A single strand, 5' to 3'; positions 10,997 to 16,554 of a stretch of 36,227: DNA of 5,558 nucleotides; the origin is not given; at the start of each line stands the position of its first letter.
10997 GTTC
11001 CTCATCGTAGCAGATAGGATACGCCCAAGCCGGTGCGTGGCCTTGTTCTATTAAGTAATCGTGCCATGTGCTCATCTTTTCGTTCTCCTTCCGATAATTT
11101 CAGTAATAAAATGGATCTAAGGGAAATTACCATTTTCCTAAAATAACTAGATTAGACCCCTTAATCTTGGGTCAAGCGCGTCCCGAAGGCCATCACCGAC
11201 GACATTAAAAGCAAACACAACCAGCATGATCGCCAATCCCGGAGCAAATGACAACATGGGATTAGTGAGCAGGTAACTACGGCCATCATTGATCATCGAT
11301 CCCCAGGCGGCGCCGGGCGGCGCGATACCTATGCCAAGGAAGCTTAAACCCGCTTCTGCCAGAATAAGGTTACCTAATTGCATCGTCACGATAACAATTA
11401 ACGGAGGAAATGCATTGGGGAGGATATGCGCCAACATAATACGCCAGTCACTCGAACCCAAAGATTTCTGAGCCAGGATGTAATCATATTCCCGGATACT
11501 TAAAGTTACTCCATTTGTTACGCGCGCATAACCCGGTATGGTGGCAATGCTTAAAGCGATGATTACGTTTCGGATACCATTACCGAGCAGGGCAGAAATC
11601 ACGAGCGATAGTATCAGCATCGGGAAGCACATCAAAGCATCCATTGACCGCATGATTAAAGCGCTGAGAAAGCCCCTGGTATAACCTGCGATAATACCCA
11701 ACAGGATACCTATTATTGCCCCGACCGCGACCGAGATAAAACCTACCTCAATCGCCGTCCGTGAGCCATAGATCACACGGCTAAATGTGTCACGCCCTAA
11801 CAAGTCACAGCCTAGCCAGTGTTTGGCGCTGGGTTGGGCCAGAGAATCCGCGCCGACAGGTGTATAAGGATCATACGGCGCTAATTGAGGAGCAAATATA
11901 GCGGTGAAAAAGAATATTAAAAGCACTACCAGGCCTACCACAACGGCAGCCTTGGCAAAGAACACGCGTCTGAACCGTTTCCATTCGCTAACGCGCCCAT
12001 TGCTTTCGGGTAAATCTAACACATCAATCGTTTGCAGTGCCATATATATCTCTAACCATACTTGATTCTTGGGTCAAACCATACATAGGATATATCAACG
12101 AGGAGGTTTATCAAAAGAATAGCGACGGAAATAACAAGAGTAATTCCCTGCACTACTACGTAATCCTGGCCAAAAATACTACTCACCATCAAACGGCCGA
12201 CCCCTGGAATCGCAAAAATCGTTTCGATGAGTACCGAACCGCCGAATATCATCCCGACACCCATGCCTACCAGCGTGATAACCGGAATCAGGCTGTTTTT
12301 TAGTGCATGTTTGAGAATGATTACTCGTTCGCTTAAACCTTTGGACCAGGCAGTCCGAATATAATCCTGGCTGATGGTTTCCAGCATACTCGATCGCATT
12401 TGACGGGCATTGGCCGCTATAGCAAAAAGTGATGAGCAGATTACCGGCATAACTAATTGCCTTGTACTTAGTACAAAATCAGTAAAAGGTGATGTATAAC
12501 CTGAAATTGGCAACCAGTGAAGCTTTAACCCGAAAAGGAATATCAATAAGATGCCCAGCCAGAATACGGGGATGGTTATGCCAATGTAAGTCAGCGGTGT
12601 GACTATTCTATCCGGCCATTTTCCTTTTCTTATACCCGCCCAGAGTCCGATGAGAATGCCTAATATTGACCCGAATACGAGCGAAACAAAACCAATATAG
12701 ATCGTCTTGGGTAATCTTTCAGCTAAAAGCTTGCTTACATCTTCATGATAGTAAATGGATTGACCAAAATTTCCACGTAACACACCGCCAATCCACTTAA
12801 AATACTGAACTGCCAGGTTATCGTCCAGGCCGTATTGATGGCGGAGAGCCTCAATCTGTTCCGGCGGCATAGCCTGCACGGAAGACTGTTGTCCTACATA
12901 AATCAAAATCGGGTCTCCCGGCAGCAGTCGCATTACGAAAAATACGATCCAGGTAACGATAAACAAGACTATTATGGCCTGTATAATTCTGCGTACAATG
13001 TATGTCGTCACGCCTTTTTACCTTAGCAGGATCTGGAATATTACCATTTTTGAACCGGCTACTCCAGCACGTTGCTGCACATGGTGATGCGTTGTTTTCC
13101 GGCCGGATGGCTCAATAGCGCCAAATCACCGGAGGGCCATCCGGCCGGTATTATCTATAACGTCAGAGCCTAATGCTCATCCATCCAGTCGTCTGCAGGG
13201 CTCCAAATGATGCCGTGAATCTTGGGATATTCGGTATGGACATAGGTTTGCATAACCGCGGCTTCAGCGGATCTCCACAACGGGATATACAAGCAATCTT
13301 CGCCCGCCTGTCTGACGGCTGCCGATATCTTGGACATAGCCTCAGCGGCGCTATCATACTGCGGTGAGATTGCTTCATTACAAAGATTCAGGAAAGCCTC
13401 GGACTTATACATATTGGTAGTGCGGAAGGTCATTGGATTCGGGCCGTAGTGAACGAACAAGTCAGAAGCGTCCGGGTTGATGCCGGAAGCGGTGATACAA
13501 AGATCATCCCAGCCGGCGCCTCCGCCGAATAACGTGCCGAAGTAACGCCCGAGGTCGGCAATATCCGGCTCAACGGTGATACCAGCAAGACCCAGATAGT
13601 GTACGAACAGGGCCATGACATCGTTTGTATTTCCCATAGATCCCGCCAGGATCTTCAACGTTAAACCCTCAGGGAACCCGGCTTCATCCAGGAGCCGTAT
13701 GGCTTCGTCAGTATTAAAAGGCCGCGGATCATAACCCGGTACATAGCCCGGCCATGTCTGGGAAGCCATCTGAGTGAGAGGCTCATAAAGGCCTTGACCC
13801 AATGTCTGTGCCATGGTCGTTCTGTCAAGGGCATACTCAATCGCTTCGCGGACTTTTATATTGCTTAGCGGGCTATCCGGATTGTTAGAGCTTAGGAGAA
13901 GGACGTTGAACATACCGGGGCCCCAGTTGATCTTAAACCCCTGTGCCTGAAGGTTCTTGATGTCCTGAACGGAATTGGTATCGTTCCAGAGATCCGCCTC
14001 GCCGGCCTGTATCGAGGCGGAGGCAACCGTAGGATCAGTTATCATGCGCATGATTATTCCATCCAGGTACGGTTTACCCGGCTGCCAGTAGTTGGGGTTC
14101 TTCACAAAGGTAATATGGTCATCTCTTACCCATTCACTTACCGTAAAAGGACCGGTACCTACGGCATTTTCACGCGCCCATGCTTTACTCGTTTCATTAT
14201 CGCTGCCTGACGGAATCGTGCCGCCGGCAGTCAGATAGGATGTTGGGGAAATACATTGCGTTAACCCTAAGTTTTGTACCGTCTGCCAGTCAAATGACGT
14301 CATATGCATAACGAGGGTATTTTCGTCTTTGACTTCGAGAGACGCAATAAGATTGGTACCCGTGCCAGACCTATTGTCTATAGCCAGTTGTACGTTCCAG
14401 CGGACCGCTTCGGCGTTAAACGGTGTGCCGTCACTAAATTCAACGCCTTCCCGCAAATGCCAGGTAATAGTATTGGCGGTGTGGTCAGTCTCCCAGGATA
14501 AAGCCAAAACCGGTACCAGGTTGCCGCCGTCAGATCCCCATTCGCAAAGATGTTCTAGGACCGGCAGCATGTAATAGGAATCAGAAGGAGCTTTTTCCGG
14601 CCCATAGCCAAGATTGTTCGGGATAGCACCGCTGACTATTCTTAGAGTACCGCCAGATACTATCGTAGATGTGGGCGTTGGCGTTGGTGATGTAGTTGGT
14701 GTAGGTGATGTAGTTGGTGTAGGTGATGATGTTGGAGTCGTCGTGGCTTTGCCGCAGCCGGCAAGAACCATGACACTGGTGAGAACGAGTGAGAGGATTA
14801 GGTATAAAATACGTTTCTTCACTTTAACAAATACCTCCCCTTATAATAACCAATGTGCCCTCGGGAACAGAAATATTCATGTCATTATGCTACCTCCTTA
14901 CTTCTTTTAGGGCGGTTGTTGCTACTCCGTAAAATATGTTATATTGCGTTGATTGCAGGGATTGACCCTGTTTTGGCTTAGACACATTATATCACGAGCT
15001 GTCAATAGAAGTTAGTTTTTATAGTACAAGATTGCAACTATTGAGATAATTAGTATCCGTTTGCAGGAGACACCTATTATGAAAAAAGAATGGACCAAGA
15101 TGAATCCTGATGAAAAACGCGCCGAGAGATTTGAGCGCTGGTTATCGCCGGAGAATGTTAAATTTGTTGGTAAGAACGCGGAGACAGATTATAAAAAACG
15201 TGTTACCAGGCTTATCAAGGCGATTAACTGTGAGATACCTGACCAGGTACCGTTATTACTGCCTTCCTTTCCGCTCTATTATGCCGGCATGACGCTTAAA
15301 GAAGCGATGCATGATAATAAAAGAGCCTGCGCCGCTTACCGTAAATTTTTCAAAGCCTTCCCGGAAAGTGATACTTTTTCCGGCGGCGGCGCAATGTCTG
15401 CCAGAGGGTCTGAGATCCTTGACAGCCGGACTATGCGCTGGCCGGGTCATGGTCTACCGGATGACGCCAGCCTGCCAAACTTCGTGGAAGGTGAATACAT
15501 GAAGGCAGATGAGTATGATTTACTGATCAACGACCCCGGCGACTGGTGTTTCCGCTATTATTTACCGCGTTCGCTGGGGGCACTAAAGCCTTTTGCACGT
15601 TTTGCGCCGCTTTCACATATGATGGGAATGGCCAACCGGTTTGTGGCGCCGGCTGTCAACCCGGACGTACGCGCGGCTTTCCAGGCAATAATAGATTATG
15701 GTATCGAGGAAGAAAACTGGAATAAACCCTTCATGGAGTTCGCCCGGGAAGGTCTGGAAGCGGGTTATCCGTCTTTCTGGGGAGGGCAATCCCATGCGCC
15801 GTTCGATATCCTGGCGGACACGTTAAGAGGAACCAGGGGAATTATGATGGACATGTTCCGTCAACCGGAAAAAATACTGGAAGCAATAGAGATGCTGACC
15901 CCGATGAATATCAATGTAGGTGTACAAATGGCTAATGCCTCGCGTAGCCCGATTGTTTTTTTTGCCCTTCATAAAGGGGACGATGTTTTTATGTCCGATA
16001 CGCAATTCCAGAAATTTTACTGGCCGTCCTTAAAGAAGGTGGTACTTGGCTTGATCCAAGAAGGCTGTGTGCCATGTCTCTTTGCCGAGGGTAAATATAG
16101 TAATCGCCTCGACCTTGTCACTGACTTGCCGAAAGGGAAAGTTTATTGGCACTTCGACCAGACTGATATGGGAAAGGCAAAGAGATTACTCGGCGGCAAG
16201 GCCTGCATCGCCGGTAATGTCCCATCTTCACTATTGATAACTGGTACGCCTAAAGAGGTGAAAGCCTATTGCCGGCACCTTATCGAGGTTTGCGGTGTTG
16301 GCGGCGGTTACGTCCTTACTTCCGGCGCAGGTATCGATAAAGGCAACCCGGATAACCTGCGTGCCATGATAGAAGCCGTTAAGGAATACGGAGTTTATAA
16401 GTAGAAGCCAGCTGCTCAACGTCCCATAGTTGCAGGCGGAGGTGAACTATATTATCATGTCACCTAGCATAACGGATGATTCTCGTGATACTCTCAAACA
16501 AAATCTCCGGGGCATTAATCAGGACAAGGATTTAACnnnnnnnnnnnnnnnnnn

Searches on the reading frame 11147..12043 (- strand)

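Call 45: search_protein_families(library=pfam, proteins=[window:11147-12043:-], max_evalue=0.00001)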
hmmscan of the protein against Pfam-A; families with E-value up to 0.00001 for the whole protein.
window:11147-12043:- (298 aa): 2 families
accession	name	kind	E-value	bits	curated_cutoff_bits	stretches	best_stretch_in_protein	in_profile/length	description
PF00528.27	BPD_transp_1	-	2.1e-32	112.8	26.4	1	112-295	1-183/184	Binding-protein-dependent transport system inner membrane component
PF12911.12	OppC_N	-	1.2e-11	44.7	23.9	1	19-62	1-44/53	N-terminal TM domain of oligopeptide transport permease C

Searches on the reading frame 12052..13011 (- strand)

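Call 45: search_protein_families(library=pfam, proteins=[window:12052-13011:-], max_evalue=0.00001)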
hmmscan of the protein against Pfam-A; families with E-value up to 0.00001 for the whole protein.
window:12052-13011:- (319 aa): 2 families
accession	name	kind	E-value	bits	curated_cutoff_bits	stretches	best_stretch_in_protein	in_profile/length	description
PF00528.27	BPD_transp_1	-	3.8e-43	147.8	26.4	1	118-317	1-183/184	Binding-protein-dependent transport system inner membrane component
PF19300.4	BPD_transp_1_N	-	2.1e-16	60.6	23.8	1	1-104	1-111/114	Binding-prot-dependent transport system membrane comp, N-term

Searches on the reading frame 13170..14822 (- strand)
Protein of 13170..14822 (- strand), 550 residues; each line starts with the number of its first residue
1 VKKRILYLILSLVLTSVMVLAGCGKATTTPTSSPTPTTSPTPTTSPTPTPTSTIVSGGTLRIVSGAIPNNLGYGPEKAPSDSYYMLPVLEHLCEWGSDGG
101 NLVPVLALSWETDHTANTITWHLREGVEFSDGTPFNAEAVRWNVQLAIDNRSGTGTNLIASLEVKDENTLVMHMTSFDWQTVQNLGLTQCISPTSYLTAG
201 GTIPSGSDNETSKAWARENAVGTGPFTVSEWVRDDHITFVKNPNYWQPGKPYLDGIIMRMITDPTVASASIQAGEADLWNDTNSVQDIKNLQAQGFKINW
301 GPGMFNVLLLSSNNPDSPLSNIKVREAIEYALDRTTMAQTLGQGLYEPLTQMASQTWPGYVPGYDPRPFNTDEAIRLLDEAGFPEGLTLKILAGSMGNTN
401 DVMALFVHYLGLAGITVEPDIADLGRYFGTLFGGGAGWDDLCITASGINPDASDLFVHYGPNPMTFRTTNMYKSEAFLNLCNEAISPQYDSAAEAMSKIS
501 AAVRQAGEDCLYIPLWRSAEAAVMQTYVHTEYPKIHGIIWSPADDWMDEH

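Call 46: search_protein_families(library=pfam, proteins=[window:13170-14822:-], max_evalue=0.00001)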
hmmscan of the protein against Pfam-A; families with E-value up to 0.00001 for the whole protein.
window:13170-14822:- (550 aa): 1 family
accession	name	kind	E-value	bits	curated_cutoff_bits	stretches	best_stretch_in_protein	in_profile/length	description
PF00496.27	SBP_bac_5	-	5e-70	236.9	32.4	1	102-421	2-323/368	Bacterial extracellular solute-binding proteins, family 5 Middle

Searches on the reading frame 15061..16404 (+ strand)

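Call 46: search_protein_families(library=pfam, proteins=[window:15061-16404:+], max_evalue=0.00001)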
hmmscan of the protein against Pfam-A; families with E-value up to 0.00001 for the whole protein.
window:15061-16404:+ (447 aa): 1 family
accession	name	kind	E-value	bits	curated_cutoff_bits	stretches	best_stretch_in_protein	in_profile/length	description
PF01208.23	URO-D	-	3e-21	76.3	23.9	1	242-443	141-346/346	Uroporphyrinogen decarboxylase (URO-D)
